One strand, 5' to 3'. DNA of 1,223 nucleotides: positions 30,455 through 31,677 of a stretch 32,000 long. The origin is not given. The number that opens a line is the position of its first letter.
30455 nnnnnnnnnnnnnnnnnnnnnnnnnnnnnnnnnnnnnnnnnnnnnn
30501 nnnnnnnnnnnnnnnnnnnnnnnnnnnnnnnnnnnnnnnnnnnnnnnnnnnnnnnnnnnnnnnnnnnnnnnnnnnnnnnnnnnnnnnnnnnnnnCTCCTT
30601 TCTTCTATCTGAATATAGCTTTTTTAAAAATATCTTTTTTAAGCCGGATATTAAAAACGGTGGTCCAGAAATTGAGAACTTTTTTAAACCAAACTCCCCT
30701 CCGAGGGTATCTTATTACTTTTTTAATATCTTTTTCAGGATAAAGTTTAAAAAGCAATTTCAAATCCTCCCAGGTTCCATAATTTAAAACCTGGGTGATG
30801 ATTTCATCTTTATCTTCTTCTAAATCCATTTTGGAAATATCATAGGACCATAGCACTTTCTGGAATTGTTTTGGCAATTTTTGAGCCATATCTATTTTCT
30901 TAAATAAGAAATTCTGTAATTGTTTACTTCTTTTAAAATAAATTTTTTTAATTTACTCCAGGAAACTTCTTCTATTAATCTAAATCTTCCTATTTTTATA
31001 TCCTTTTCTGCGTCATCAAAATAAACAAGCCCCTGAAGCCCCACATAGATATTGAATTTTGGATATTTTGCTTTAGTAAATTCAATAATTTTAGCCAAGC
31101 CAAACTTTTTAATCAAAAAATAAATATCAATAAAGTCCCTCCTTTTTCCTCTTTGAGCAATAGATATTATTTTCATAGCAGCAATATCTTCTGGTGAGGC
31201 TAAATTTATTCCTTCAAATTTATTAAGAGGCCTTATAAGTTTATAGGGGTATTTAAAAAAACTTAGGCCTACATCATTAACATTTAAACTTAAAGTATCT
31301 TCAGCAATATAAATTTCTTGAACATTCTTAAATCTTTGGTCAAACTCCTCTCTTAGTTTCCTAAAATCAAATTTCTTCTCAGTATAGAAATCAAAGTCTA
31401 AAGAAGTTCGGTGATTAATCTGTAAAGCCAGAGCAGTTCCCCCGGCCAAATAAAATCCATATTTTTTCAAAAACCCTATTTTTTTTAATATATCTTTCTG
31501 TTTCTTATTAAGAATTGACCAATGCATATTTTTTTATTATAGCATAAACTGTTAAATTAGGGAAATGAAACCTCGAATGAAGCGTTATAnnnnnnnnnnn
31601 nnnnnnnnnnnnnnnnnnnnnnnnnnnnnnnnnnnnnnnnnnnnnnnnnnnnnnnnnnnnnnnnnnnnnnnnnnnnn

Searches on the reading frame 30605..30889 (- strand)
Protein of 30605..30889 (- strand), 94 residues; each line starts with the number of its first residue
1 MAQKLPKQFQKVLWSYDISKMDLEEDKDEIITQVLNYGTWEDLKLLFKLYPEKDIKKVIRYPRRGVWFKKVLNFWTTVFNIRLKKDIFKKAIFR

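Call 31: search_protein_families(library=pfam, proteins=[window:30605-30889:-], max_evalue=0.001)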
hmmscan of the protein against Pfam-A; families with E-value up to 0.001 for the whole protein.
window:30605-30889:- (94 aa): 1 family
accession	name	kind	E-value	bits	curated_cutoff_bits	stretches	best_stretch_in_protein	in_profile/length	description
PF21956.1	DUF6922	-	3.9e-14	52.3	27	1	11-59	4-52/52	Family of unknown function (DUF6922)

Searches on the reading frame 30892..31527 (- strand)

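Call 31: search_protein_families(library=pfam, proteins=[window:30892-31527:-], max_evalue=0.001)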
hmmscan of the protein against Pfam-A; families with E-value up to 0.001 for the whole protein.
window:30892-31527:- (211 aa): 1 family
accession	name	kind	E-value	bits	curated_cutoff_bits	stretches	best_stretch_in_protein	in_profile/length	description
PF08843.17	AbiEii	-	1.3e-15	58.4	22.5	2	106-160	132-191/238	Nucleotidyl transferase AbiEii toxin, Type IV TA system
